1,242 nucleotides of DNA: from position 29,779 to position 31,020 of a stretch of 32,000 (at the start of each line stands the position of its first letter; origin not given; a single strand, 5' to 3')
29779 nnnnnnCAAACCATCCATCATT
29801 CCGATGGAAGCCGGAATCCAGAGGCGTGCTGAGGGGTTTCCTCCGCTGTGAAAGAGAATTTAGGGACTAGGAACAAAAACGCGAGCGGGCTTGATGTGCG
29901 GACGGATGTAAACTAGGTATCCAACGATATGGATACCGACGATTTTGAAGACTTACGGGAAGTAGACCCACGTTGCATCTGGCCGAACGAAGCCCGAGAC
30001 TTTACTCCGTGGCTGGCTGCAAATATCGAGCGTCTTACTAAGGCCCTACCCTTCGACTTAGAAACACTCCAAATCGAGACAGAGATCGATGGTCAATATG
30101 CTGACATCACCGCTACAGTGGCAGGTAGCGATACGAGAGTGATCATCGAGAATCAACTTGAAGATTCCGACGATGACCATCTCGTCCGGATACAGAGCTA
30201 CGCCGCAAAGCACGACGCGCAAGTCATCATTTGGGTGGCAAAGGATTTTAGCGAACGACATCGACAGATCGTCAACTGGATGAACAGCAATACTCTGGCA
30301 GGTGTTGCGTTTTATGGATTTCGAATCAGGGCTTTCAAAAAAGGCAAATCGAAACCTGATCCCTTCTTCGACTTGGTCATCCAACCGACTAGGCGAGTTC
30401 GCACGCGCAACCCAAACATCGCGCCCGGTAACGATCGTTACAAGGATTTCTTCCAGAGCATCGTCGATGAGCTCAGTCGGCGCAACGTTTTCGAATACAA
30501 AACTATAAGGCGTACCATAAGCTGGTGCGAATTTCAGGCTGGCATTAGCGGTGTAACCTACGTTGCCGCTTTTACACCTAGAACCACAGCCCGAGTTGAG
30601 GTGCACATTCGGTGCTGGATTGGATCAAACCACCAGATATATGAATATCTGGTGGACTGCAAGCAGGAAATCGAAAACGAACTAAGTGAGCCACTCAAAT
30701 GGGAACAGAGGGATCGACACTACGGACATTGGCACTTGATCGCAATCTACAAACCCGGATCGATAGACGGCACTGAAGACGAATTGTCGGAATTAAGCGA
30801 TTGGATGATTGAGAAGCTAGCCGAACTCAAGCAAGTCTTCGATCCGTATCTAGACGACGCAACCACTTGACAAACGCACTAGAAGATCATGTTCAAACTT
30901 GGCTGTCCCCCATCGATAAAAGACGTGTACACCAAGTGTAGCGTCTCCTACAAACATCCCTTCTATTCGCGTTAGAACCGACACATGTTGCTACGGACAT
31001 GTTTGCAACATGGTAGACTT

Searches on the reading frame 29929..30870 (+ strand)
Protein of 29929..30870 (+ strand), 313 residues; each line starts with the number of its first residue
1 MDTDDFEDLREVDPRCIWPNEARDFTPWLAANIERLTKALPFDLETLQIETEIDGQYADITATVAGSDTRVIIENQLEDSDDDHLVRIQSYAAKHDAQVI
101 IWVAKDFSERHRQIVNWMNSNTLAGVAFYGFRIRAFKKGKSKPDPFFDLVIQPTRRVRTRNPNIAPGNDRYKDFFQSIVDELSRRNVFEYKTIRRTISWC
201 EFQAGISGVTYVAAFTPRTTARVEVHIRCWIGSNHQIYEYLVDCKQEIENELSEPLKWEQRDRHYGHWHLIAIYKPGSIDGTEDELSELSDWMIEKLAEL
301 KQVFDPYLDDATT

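Call 8: search_protein_families(library=pfam, proteins=[window:29929-30870:+], max_evalue=0.001)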
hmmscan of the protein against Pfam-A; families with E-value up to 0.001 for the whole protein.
window:29929-30870:+ (313 aa): 1 family
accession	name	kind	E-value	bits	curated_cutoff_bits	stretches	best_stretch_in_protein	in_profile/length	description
PF14088.11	DUF4268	-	1.7e-16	60.9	27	1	171-308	2-140/140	Domain of unknown function (DUF4268)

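Call 50: search_protein_families(library=ncbifam, proteins=[window:29929-30870:+], max_evalue=0.00001)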
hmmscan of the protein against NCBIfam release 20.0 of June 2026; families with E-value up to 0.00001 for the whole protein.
window:29929-30870:+ (313 aa): 0 families

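Call 59: find_encoding_contigs(protein=window:29929-30870:+, flank=10000, max_places=3)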
Protein window:29929-30870:+ (313 aa): no gene with exactly this product is on record in the collection.
